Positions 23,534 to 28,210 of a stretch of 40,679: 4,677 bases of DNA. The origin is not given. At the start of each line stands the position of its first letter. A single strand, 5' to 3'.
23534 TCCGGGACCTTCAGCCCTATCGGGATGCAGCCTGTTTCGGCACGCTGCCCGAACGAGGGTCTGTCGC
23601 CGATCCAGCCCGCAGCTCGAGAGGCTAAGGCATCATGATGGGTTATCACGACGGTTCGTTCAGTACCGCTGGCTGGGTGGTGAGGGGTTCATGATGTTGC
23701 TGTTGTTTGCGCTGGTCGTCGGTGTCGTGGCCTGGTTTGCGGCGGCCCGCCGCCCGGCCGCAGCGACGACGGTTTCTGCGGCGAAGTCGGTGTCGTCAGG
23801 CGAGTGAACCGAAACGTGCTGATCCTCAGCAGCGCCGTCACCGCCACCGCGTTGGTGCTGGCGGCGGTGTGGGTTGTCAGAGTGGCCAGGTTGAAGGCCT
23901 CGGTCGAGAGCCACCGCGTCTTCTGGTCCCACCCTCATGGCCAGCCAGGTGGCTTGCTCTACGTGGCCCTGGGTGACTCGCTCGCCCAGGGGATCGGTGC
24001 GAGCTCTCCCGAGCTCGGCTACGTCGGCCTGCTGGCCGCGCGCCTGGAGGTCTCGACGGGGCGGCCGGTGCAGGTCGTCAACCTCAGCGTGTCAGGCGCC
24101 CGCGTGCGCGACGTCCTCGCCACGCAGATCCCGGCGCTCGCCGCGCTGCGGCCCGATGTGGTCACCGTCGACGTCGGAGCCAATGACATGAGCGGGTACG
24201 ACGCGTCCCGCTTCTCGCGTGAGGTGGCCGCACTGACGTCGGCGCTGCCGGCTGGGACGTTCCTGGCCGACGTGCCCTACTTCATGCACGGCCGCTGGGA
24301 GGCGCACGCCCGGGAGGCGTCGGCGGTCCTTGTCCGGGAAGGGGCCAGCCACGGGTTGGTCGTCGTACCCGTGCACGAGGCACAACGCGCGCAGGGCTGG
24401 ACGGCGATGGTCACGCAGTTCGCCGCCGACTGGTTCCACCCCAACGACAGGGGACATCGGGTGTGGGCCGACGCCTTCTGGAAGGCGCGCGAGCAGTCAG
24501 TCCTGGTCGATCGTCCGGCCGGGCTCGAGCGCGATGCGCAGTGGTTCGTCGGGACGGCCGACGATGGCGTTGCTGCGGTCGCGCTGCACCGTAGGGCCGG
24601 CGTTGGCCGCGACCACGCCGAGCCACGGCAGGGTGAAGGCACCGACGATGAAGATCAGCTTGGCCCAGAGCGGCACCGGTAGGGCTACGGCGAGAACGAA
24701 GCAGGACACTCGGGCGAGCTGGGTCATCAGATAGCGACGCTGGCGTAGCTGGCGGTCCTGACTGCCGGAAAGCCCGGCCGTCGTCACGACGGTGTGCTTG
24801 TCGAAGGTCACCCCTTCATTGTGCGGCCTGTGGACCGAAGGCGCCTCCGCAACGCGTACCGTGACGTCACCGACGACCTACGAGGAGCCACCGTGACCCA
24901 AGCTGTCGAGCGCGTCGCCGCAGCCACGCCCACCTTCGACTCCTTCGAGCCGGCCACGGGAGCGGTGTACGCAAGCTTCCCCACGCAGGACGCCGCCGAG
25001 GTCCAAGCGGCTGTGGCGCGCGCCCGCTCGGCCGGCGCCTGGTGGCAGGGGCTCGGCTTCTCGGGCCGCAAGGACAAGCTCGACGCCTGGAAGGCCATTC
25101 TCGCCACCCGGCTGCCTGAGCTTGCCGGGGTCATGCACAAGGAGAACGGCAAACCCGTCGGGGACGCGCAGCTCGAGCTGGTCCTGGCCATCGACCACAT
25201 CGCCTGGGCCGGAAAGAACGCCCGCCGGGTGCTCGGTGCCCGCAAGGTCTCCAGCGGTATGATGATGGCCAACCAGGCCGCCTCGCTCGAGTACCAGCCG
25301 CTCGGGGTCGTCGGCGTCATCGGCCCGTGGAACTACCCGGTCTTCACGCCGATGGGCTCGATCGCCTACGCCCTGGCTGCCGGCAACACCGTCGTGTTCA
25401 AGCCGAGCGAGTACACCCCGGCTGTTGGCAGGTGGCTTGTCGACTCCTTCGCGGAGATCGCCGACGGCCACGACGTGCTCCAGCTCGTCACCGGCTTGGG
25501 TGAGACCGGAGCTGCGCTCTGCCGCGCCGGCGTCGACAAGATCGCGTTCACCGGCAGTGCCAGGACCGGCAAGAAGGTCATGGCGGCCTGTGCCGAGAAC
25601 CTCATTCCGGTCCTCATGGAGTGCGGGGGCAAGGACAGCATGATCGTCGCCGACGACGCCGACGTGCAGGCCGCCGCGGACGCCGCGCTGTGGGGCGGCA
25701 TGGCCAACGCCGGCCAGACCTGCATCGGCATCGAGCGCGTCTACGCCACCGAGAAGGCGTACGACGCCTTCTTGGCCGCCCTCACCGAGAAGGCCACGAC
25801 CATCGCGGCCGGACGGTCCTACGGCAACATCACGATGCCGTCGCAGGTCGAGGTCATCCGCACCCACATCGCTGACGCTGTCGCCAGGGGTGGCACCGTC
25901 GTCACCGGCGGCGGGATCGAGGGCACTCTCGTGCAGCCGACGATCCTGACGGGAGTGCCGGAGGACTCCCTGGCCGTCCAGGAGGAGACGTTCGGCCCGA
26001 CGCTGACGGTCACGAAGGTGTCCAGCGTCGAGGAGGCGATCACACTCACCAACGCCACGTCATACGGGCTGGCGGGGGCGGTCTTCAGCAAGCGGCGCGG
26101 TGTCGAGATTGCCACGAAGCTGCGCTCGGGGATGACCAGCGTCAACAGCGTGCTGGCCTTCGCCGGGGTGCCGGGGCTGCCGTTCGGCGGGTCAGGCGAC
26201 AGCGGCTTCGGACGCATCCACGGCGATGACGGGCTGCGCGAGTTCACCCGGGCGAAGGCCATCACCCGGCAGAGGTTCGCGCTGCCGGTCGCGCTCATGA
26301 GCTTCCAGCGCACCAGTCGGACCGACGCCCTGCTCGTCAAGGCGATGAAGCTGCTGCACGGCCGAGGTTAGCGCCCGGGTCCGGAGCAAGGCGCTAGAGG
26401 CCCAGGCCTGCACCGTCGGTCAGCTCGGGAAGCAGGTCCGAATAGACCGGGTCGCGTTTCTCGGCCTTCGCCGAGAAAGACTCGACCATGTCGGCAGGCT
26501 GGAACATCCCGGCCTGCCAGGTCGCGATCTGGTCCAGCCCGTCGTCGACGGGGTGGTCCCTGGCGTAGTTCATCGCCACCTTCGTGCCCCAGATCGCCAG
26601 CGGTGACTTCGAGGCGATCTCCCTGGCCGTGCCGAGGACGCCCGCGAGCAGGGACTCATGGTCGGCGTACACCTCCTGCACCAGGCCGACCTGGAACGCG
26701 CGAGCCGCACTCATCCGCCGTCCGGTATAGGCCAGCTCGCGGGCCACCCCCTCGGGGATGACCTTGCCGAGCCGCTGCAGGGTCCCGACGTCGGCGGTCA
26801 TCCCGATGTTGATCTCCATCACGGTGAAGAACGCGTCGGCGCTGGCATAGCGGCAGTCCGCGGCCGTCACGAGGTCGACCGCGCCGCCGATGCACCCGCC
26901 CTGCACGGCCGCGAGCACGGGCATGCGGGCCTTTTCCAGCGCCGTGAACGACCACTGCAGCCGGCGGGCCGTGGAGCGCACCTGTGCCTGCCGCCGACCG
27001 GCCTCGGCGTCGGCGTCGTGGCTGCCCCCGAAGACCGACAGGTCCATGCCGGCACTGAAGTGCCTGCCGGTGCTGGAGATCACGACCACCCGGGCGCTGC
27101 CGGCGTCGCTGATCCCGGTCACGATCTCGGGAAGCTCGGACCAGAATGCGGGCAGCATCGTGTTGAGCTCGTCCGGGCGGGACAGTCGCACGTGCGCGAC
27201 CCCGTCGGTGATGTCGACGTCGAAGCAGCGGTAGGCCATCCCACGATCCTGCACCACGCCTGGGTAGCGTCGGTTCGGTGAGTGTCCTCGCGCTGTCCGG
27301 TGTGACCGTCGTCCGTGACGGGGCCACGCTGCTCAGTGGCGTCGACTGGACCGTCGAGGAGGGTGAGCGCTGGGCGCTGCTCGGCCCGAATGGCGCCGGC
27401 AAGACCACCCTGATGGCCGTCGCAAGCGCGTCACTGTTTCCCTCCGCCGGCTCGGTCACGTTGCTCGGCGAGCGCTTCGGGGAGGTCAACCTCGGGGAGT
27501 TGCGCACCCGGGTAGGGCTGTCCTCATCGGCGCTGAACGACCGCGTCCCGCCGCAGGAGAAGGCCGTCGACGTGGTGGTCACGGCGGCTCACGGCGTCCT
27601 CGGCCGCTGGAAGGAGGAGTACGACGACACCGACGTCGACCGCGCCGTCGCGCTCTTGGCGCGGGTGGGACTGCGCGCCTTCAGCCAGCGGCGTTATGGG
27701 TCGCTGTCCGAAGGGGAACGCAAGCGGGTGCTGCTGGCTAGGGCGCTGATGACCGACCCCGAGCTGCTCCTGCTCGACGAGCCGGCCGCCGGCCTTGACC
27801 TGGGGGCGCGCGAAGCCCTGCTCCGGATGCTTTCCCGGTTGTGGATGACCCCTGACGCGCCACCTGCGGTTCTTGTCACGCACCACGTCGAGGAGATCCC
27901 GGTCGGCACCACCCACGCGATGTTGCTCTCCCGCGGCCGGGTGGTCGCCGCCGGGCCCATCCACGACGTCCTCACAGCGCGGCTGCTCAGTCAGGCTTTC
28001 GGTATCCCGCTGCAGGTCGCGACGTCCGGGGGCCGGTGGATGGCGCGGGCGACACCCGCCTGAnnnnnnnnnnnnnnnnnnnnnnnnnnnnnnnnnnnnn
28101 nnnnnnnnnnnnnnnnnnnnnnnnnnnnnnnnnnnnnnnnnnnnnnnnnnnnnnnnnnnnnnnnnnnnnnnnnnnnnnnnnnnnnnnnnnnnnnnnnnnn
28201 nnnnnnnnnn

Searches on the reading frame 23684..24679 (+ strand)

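Call 25: search_protein_families(library=pfam, proteins=[window:23684-24679:+], max_evalue=0.001)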
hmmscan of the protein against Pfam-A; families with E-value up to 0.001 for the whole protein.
window:23684-24679:+ (332 aa): 2 families
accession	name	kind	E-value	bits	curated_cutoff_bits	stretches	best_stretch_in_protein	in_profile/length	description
PF13472.12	Lipase_GDSL_2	-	3e-22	80.4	32.9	1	95-260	1-178/178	GDSL-like Lipase/Acylhydrolase family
PF00657.28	Lipase_GDSL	-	2.2e-16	61.1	23.6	1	93-265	1-208/208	GDSL-like Lipase/Acylhydrolase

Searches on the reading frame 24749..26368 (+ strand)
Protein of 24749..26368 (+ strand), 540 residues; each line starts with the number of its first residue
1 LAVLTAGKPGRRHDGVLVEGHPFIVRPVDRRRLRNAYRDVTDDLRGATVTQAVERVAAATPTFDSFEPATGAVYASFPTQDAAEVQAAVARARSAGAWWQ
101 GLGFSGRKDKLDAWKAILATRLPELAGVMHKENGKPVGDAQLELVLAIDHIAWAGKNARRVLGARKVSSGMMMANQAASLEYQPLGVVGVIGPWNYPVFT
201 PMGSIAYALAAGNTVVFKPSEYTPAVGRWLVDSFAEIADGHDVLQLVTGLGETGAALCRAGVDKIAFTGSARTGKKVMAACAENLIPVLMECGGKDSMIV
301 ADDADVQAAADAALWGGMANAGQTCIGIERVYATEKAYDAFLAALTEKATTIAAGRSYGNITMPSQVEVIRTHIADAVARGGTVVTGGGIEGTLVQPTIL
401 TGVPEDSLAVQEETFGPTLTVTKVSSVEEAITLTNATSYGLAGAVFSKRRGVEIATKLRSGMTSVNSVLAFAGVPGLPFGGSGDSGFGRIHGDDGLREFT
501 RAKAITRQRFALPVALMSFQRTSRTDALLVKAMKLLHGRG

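Call 25: search_protein_families(library=pfam, proteins=[window:24749-26368:+], max_evalue=0.001)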
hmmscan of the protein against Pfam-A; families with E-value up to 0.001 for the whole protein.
window:24749-26368:+ (540 aa): 2 families
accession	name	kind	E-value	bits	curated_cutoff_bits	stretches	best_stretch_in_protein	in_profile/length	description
PF00171.27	Aldedh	-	2e-121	406.2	23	1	59-505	5-461/461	Aldehyde dehydrogenase family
PF05893.19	LuxC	-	0.00066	19.1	21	0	175-312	79-219/401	Acyl-CoA reductase (LuxC)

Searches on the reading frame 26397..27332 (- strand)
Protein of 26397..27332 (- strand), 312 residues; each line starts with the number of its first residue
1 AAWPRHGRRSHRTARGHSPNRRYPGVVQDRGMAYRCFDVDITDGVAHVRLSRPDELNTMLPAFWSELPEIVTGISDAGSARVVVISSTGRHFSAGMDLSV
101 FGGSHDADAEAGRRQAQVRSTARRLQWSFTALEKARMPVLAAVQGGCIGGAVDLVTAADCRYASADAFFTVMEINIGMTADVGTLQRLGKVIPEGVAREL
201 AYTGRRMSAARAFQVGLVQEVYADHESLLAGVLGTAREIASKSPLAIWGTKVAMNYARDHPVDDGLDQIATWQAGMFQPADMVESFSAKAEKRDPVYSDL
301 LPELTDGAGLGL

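Call 83: search_protein_families(library=pfam, proteins=[window:26397-27332:-], max_evalue=0.001)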
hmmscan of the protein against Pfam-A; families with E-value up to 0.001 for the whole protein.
window:26397-27332:- (312 aa): 2 families
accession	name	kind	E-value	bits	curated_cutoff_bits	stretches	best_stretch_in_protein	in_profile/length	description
PF00378.25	ECH_1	-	2.7e-41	142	27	1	41-299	2-250/251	Enoyl-CoA hydratase/isomerase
PF16113.10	ECH_2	-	7.4e-23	82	27.2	1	46-223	2-173/335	Enoyl-CoA hydratase/isomerase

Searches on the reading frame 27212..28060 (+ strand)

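Call 83: search_protein_families(library=pfam, proteins=[window:27212-28060:+], max_evalue=0.001)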
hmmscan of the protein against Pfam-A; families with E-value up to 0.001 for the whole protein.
window:27212-28060:+ (283 aa): 2 families
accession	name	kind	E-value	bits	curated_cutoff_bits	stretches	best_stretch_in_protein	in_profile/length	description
PF00005.33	ABC_tran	-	8e-28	98.2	25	1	41-192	1-136/137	ABC transporter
PF13304.12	AAA_21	-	1.2e-07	32.5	27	1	161-209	234-285/304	AAA domain, putative AbiEii toxin, Type IV TA system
